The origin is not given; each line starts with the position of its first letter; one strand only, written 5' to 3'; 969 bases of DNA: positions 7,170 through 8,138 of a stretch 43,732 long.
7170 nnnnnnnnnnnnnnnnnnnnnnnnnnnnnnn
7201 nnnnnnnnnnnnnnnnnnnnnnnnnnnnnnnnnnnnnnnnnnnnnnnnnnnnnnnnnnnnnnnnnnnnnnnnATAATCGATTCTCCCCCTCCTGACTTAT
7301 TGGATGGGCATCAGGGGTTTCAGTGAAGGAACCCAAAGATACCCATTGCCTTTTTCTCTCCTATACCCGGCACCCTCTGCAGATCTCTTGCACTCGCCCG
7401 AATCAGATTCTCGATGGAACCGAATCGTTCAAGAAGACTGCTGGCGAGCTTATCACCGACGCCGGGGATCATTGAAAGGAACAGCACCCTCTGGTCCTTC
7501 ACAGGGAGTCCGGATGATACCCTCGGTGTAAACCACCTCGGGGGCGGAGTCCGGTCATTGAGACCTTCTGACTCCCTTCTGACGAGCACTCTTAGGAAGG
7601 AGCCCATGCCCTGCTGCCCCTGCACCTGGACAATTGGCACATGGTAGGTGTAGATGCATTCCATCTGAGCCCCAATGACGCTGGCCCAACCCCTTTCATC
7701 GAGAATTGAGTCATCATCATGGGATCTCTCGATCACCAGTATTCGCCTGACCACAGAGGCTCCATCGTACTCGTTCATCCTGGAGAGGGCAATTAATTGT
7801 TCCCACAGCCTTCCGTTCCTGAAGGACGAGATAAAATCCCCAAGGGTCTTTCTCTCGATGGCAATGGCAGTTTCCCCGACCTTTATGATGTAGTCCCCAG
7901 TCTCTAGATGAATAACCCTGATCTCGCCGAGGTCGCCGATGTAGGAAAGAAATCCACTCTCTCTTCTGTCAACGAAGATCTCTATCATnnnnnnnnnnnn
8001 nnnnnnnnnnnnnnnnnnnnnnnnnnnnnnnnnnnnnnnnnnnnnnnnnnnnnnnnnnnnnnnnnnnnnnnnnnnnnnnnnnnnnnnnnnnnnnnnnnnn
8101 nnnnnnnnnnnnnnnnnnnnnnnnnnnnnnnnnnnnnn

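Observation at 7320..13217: herA-mre11-rad50 resection cluster with an ERCC4/XPF nuclease in the position normally held by NurA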

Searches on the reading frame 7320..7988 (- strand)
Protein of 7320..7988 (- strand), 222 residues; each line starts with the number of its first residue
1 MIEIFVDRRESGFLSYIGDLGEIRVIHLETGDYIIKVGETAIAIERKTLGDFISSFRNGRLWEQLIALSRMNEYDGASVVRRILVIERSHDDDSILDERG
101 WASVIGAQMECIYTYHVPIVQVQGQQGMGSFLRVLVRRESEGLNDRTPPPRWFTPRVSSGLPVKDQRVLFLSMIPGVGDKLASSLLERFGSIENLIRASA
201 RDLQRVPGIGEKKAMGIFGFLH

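Call 3: search_protein_families(library=pfam, proteins=[window:7320-7988:-], max_evalue=0.1)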
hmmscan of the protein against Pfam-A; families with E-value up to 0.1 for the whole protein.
window:7320-7988:- (222 aa): 10 families
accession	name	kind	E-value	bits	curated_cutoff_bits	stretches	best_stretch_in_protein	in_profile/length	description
PF02732.21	ERCC4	-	1.1e-14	55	24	1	6-132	1-137/140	ERCC4 domain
PF14520.12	HHH_5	-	1.9e-12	47.9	27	1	170-214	3-48/57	Helix-hairpin-helix domain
PF12826.13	HHH_2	-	4e-11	43.3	27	1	174-221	8-55/64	Helix-hairpin-helix motif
PF00633.29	HHH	-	1.2e-07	31.6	24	1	191-214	1-24/30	Helix-hairpin-helix motif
PF01367.25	5_3_exonuc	-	9.9e-06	26.4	40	1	174-199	23-48/97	5'-3' exonuclease, C-terminal SAM fold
PF12836.13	HHH_3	-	0.00035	21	27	1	197-217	10-30/65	Helix-hairpin-helix motif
PF20582.4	UPF0758_N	-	0.00057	20.3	27.1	1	180-215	43-77/77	UPF0758 N-terminal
PF11798.14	IMS_HHH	-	0.051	14.3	24.4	0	201-214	11-24/32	IMS family HHH motif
PF21176.3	RecR_HhH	-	0.077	13.3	27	0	202-214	7-19/45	RecR, helix-hairpin-helix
PF14716.13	HHH_8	-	0.089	13.6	30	0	172-188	51-67/73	Helix-hairpin-helix domain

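Call 4: search_protein_families(library=ncbifam, proteins=[window:7320-7988:-], max_evalue=0.1)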
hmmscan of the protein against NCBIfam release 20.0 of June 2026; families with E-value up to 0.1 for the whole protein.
window:7320-7988:- (222 aa): 21 families
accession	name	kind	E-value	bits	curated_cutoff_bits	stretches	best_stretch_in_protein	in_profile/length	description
NF010337.0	PRK13766.1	equivalog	4.9e-28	97.7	610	1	2-218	571-772/781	Hef nuclease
NF040956.1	Arch_Xpf_endonucase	equivalog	3e-16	59.7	300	1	1-220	1-208/222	3'-flap repair endonuclease Xpf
NF011262.0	PRK14668.1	equivalog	6.6e-10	38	544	1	163-217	519-573/577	excinuclease ABC subunit C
TIGR00596.1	rad1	subfamily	2.3e-08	32.9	806.65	1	23-71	610-655/813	DNA repair protein, RAD1 family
NF001824.0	PRK00558.1-5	equivalog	1.1e-07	30.7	451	1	170-220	593-643/652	excinuclease ABC subunit UvrC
NF011260.0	PRK14666.1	equivalog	6.2e-07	28.5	649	1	172-218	640-686/698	excinuclease ABC subunit C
NF010009.0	PRK13482.1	equivalog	2.4e-06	26.9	201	1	170-217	293-340/357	DNA integrity scanning diadenylate cyclase DisA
NF000642.1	PRK00024.1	equivalog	2.1e-05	24.3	180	1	180-217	33-70/212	RadC family protein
NF005932.1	PRK07956.1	equivalog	7.9e-05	21.3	369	1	166-221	503-558/664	NAD-dependent DNA ligase LigA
TIGR00575.1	dnlj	equivalog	0.00015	20.3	444.45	1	166-221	495-550/652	NAD-dependent DNA ligase LigA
TIGR00084.2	ruvA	equivalog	0.0004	20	85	1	165-217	69-126/202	Holliday junction branch migration protein RuvA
NF010931.0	PRK14351.1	equivalog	0.0014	17.3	1051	1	173-221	532-580/692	NAD-dependent DNA ligase LigA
TIGR01448.2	helicase_RecD2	equivalog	0.0019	16.4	500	1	172-217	82-128/713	SF1B family DNA helicase RecD2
NF011263.0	PRK14669.1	equivalog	0.0085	14.7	1108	1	170-208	553-591/624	excinuclease ABC subunit C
NF011546.0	PRK14976.1-3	equivalog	0.013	14.7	347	1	172-199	197-224/297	5'-3' exonuclease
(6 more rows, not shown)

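Call 7: find_homologous_proteins(query=window:7320-7988:-, max_evalue=0.00001)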
Query window:7320-7988:- (222 aa): 38 proteins with E <= 0.00001 among 530 candidates.
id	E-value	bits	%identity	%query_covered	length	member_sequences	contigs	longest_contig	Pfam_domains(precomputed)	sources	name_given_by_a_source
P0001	1.8e-141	487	100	100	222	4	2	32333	PF12826.14,PF14520.13,PF02732.22,PF01367.26,PF00633.30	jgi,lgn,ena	-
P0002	1.3e-116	406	83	100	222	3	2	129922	PF12826.14,PF14520.13,PF12836.14,PF02732.22,PF00633.30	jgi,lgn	jgi:DNA excision repair protein ERCC-4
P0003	1.2e-115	402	82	100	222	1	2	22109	PF12826.14,PF14520.13,PF02732.22,PF00633.30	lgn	-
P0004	6.8e-104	364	72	100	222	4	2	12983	PF12826.14,PF14520.13,PF02732.22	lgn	-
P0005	9.9e-102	357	71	100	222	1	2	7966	PF12826.14,PF14520.13,PF02732.22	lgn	-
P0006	7.2e-96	338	68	100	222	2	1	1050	PF12826.14,PF14520.13,PF02732.22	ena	-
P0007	2.1e-75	271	55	100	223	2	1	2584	PF12826.14,PF14520.13,PF02732.22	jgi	jgi:ERCC4-type nuclease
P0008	2.5e-74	267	55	100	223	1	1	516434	PF12826.14,PF14520.13,PF02732.22,PF00633.30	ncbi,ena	-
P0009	3.1e-74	267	54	100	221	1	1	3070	PF12826.14,PF14520.13,PF02732.22,PF00633.30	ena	-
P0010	1.1e-72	262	53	100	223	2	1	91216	PF12826.14,PF14520.13,PF02732.22,PF00633.30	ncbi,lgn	-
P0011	4.2e-72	260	54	100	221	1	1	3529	PF12826.14,PF14520.13,PF02732.22,PF00633.30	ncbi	-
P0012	4.5e-72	260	54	99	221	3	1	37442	PF12826.14,PF14520.13,PF02732.22,PF00633.30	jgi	jgi:DNA excision repair protein ERCC-4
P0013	1.7e-71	258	55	100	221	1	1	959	PF12826.14,PF14520.13,PF02732.22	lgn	-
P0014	7.0e-71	256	52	100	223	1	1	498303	PF12826.14,PF14520.13,PF02732.22,PF00633.30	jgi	jgi:DNA excision repair protein ERCC-4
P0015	1.7e-60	222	46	99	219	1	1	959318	PF12826.14,PF14520.13,PF02732.22,PF00633.30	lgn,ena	-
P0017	6.1e-45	171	41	99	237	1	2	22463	PF12826.14,PF14520.13,PF02732.22,PF00633.30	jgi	jgi:ERCC4-type nuclease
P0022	7.3e-40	155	37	100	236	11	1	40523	PF12826.14,PF14520.13,PF02732.22,PF00633.30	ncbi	-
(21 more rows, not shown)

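Call 8: search_solved_structures(query=window:7320-7988:-, max_evalue=0.01, show_alignments=2)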
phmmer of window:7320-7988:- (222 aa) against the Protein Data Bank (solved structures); distinct sequences matched with E-value up to 0.01: 18.
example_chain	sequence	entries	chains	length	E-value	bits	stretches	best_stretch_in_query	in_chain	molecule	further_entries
2bhn_A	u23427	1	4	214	1e-14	57.7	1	4-217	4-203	XPF ENDONUCLEASE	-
2bgw_A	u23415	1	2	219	1.1e-14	57.6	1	4-217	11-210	XPF ENDONUCLEASE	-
1x2i_A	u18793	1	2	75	4.7e-06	29.4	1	161-216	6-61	Hef helicase/nuclease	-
1v9p_A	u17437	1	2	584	9e-06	28.5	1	166-218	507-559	DNA ligase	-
1dgs_A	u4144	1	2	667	1.7e-05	27.6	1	166-218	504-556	DNA LIGASE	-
6sxa_F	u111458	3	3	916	2.2e-05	27.2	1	22-71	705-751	DNA repair endonuclease XPF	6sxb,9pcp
9pd3_Q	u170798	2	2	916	2.3e-05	27.2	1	20-71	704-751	DNA repair endonuclease XPF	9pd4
9qec_A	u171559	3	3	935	2.3e-05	27.2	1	22-71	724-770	DNA repair endonuclease XPF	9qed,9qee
1z00_A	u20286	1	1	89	2.5e-05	27.1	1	171-222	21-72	DNA excision repair protein ERCC-1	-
2a1j_B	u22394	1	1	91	2.6e-05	27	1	171-222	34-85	DNA excision repair protein ERCC-1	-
2mut_A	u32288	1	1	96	2.9e-05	26.9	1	171-222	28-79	DNA excision repair protein ERCC-1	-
9pd3_R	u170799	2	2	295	0.00023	23.9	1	172-222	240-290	DNA excision repair protein ERCC-1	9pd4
6sxa_G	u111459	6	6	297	0.00023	23.9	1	172-222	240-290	DNA excision repair protein ERCC-1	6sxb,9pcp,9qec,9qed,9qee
1kft_A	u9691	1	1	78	0.00088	22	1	168-219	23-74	Excinuclease ABC subunit C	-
1j22_A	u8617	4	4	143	0.003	20.3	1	17-89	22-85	ATP-dependent RNA helicase, putative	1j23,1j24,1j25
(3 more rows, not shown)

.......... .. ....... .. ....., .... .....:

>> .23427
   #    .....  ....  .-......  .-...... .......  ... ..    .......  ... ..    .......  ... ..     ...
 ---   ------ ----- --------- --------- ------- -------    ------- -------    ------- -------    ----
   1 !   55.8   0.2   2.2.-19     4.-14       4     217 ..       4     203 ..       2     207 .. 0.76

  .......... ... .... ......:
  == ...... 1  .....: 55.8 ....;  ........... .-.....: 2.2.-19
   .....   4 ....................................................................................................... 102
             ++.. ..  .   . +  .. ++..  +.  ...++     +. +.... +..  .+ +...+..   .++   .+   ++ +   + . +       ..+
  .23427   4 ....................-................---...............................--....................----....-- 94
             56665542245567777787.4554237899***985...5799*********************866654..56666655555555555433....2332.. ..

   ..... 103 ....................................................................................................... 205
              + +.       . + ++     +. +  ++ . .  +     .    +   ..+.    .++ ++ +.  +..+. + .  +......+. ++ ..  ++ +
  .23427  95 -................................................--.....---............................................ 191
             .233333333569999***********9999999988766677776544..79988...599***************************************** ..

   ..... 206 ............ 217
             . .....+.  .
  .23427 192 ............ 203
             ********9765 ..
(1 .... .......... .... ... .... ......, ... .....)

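Call 12: find_related_loci(query=A2, collection=genome_contigs, flank=10000)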
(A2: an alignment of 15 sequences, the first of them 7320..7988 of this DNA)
Query A2 (222 aa) in genome_contigs; peptide patterns used: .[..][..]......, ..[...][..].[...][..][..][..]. (x = any residue, [..] = any of these).
45 stretches matched a pattern; 28 encode a relative of the query (tblastn E <= 1e-3); 28 distinct loci.
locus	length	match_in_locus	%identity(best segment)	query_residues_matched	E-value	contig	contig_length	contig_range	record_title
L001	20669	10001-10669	54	1-222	4e-77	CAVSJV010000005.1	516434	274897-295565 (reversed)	MAG: Methanomassiliicoccaceae archaeon isolate MFD02416.bin.2.149 genome assembly, contig: contig_75303, whole genome sh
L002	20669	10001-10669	53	1-222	4e-77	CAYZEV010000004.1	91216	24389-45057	MAG TPA_asm: uncultured Methanomassiliicoccaceae archaeon isolate SRP302447_co1_125 genome assembly, contig: NODE_833_le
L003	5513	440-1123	40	4-222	2e-54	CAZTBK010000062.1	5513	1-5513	MAG TPA_asm: uncultured Candidatus Bathyarchaeia archaeon isolate binchicken_co349_95 genome assembly, contig: NODE_6355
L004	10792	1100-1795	40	1-218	2e-54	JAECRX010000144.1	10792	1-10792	MAG: Candidatus Sifarchaeum subterraneum isolate CR_Bin_142 k127_1190237, whole genome shotgun sequence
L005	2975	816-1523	42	1-222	9e-53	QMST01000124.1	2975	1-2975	MAG: Thermoplasmata archaeon isolate B8_G13 B8_Guay13_scaffold_04647, whole genome shotgun sequence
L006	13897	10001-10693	39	2-222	3e-52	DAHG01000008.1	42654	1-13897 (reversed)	MAG TPA_asm: Methanocellaceae archaeon UBA148 UBA148_contig_51091, whole genome shotgun sequence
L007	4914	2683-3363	40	6-222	1e-50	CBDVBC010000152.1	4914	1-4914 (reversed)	MAG TPA_asm: Candidatus Hermodarchaeota archaeon isolate SRR22302347_concoct_51 genome assembly, contig: ERZ25073594.119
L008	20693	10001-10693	38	2-222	3e-50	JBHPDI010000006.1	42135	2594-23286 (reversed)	Halobacteriota archaeon isolate SAG AM-311-A10 NODE_6_length_42135_cov_31.282747, whole genome shotgun sequence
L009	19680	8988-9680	38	2-222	3e-50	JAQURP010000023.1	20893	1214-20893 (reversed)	MAG: Methanocellales archaeon isolate STD1_76 NODE_5672_length_20893_cov_16.412260_Sandtown_D1, whole genome shotgun seq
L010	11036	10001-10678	41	1-222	3e-50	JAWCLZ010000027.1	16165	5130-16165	MAG: Methanocellales archaeon isolate JZ-2_201705_bins_257 JZ-2_201705_bins_257_scaffold_27, whole genome shotgun sequen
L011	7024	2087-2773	39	1-222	7e-50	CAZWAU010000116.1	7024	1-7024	MAG TPA_asm: uncultured Nitrososphaerota archaeon isolate SRP231805_co4_130 genome assembly, contig: k141_304000, whole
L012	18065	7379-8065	39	2-222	4e-49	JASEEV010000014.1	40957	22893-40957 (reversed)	MAG: Methanocellales archaeon isolate Yes46-07 NODE_14_length_40957_cov_61.548359, whole genome shotgun sequence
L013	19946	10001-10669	41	2-222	3e-49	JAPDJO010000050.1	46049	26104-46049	MAG: Thermoplasmatota archaeon isolate S4B1_HD70 c_000000000281, whole genome shotgun sequence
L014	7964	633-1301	41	2-222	2e-49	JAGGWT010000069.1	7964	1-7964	MAG: Thermoplasmata archaeon isolate AUK133 PB_MBMC_087_c_000000000020, whole genome shotgun sequence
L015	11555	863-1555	36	2-222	6e-49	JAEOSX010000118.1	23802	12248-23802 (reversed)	MAG: Candidatus Hermodarchaeota archaeon isolate YT_063 k127_21523068, whole genome shotgun sequence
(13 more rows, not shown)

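Call 20: find_encoding_contigs(protein=P0002, flank=10000, max_places=3)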
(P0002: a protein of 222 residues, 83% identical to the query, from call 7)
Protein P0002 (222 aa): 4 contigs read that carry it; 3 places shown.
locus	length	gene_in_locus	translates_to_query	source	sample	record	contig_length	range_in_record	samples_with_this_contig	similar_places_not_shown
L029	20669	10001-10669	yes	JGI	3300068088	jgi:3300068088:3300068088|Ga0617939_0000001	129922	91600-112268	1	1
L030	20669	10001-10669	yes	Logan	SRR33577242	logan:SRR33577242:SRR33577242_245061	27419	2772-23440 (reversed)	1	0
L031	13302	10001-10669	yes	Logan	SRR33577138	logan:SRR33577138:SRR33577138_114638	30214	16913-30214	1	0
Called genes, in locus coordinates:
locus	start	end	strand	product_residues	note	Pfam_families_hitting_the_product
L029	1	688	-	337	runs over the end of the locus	PF18093:Trm5_N, PF25133:TYW2_N_2, PF02475:TRM5-TYW2_MTfase, PF05175:MTS (weak), PF06325:PrmA (weak), PF13847:Methyltransf_31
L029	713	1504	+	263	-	PF00590:TP_methylase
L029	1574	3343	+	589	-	PF00999:Na_H_Exchanger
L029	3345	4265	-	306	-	PF00091:Tubulin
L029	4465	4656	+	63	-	-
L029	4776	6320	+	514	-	PF01935:DUF87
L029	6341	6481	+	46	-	-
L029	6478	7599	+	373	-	PF00149:Metallophos, PF12850:Metallophos_2 (weak)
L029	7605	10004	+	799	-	PF00005:ABC_tran (faint), PF02463:SMC_N, PF13175:AAA_15 (weak), PF13304:AAA_21 (weak), PF13476:AAA_23, PF13555:AAA_29 (weak)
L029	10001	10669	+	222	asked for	PF02732:ERCC4, PF12836:HHH_3 (faint), PF12826:HHH_2, PF14520:HHH_5, PF00633:HHH (weak)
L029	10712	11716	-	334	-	PF13500:AAA_26, PF07085:DRTGG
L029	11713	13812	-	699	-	PF02629:CoA_binding, PF13380:CoA_binding_2, PF13607:Succ_CoA_lig, PF19045:Ligase_CoA_2, PF08442:ATP-grasp_2 (weak), PF13549:ATP-grasp_5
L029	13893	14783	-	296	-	PF01904:DUF72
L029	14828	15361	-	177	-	PF03266:NTPase_1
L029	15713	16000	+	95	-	-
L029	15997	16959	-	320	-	PF01336:tRNA_anti-codon (weak), PF01966:HD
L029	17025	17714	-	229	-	PF01863:YgjP-like (weak)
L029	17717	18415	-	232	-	PF04250:DUF429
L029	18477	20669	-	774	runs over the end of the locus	PF13520:AA_permease_2, PF00324:AA_permease, PF00582:Usp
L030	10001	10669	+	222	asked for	PF02732:ERCC4, PF12836:HHH_3 (faint), PF12826:HHH_2, PF14520:HHH_5, PF00633:HHH (weak)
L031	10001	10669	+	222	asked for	PF02732:ERCC4, PF12836:HHH_3 (faint), PF12826:HHH_2, PF14520:HHH_5, PF00633:HHH (weak)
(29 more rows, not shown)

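Call 21: find_encoding_contigs(protein=P0015, flank=10000, max_places=2)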
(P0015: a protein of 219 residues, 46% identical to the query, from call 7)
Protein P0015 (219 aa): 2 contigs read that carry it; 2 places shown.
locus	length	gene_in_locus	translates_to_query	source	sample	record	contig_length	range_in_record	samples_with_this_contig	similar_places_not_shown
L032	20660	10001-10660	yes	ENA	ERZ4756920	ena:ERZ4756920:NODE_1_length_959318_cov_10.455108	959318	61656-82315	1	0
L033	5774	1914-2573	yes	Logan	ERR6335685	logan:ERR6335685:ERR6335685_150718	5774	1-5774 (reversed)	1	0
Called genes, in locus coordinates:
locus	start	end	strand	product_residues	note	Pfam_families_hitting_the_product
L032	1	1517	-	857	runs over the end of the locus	PF00630:Filamin (weak), PF16640:Big_3_5 (weak)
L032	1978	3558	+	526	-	PF01935:DUF87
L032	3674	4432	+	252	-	PF13489:Methyltransf_23, PF13847:Methyltransf_31, PF08241:Methyltransf_11, PF08242:Methyltransf_12, PF13649:Methyltransf_25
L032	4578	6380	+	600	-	PF00999:Na_H_Exchanger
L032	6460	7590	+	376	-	PF00149:Metallophos, PF12850:Metallophos_2 (weak)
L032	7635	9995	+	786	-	PF00005:ABC_tran (weak), PF02463:SMC_N, PF13175:AAA_15 (faint), PF13304:AAA_21 (weak), PF13476:AAA_23, PF13555:AAA_29 (weak), PF13558:SbcC_Walker_B (weak)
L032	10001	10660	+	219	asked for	PF02732:ERCC4, PF12826:HHH_2, PF00633:HHH (faint), PF14520:HHH_5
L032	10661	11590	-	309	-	-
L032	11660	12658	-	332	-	PF13500:AAA_26, PF07085:DRTGG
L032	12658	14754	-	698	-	PF02629:CoA_binding, PF13380:CoA_binding_2, PF13607:Succ_CoA_lig, PF19045:Ligase_CoA_2, PF13549:ATP-grasp_5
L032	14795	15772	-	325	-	PF01904:DUF72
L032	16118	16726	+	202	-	PF13240:Zn_Ribbon_1 (weak)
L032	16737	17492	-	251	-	-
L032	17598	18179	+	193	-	PF03848:TehB, PF01209:Ubie_methyltran (weak), PF08241:Methyltransf_11, PF13649:Methyltransf_25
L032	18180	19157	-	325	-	PF01966:HD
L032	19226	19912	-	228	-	-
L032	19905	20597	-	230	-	PF04250:DUF429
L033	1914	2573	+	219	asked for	PF02732:ERCC4, PF12826:HHH_2, PF00633:HHH (faint), PF14520:HHH_5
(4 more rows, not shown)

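Call 22: find_encoding_contigs(protein=P0014, flank=10000, max_places=2)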
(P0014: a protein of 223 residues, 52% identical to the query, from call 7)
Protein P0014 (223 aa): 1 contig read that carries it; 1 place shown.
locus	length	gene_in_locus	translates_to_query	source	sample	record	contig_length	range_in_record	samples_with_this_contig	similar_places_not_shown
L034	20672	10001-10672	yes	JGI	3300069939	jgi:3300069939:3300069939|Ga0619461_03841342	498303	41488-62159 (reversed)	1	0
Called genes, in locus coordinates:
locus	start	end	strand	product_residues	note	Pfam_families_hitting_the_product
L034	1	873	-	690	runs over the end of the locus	PF00630:Filamin (faint), PF16640:Big_3_5 (faint), PF02369:Big_1 (weak), PF13620:CarboxypepD_reg (weak), PF12708:Pect-lyase_RHGA_epim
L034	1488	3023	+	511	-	PF01935:DUF87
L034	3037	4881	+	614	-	PF00999:Na_H_Exchanger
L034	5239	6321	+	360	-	PF00535:Glycos_transf_2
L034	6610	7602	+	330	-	PF00149:Metallophos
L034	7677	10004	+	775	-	PF13304:AAA_21 (faint), PF13476:AAA_23, PF02463:SMC_N, PF13558:SbcC_Walker_B (weak)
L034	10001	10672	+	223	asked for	PF02732:ERCC4, PF00633:HHH (faint), PF12826:HHH_2, PF14520:HHH_5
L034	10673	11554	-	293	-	PF03703:bPH_2, PF09851:SHOCT (weak)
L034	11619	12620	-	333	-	PF13500:AAA_26, PF07085:DRTGG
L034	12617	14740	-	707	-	PF02629:CoA_binding, PF13380:CoA_binding_2, PF13607:Succ_CoA_lig, PF19045:Ligase_CoA_2, PF13549:ATP-grasp_5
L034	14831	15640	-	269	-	PF01904:DUF72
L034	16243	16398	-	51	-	-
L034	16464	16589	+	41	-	-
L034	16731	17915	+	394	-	PF08240:ADH_N, PF16912:Glu_dehyd_C (faint), PF00107:ADH_zinc_N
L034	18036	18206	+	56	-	-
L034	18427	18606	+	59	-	-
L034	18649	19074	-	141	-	PF04238:DUF420 (weak)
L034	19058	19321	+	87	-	-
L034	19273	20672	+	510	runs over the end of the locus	PF04055:Radical_SAM, PF13353:Fer4_12, PF13186:SPASM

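Call 23: find_encoding_contigs(protein=P0017, flank=10000, max_places=2)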
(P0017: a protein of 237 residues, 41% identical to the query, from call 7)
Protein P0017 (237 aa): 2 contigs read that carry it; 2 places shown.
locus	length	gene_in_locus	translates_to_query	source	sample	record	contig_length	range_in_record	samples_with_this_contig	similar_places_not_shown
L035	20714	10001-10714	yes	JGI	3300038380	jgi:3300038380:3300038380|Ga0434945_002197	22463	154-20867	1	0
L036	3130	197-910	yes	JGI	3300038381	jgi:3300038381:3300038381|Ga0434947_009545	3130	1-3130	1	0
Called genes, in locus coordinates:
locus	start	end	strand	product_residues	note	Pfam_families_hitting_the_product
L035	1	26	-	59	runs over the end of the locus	?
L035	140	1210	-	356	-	-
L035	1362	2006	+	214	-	PF23023:Anti-Pycsar_Apyc1 (weak), PF00753:Lactamase_B, PF19583:ODP, PF12706:Lactamase_B_2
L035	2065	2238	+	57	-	-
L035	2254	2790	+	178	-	PF01844:HNH (weak), PF13392:HNH_3 (weak)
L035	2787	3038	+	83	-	PF04457:MJ1316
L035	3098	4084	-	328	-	PF17835:NOG1_N, PF02421:FeoB_N, PF01926:MMR_HSR1, PF06858:NOG1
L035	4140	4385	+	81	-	-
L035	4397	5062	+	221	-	PF13545:HTH_Crp_2 (weak), PF01047:MarR (weak), PF12802:MarR_2 (weak), PF01982:CTP-dep_RFKase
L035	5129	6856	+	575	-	PF14716:HHH_8, PF14520:HHH_5, PF14791:DNA_pol_B_thumb, PF02811:PHP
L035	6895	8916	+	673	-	PF22745:Nlig-Ia, PF01653:DNA_ligase_aden, PF03120:OB_DNA_ligase, PF03119:DNA_ligase_ZBD, PF14520:HHH_5 (weak), PF12826:HHH_2, PF14520:HHH_5 (weak), PF00533:BRCT, +1 more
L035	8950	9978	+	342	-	PF00483:NTP_transferase, PF12804:NTP_transf_3, PF00132:Hexapep (faint), PF24894:Hexapep_GlmU, PF25087:GMPPB_C, PF25084:LbH_EIF2B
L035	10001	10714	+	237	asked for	PF02732:ERCC4, PF12826:HHH_2, PF14520:HHH_5, PF00633:HHH (weak)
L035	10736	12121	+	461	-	PF02878:PGM_PMM_I, PF02879:PGM_PMM_II, PF02880:PGM_PMM_III, PF00408:PGM_PMM_IV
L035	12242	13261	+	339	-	PF01979:Amidohydro_1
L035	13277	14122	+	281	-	PF00571:CBS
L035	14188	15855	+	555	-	PF00587:tRNA-synt_2b, PF03129:HGTP_anticodon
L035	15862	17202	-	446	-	PF00202:Aminotran_3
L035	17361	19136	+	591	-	PF04068:Fer4_RLI, PF00037:Fer4, PF00005:ABC_tran, PF13304:AAA_21 (faint), PF02463:SMC_N (weak), PF00005:ABC_tran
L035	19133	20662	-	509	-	PF01409:tRNA-synt_2d, PF17759:tRNA_synthFbeta (weak), PF00152:tRNA-synt_2 (weak)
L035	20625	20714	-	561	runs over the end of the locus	?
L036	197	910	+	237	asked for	PF02732:ERCC4, PF12826:HHH_2, PF14520:HHH_5, PF00633:HHH (weak)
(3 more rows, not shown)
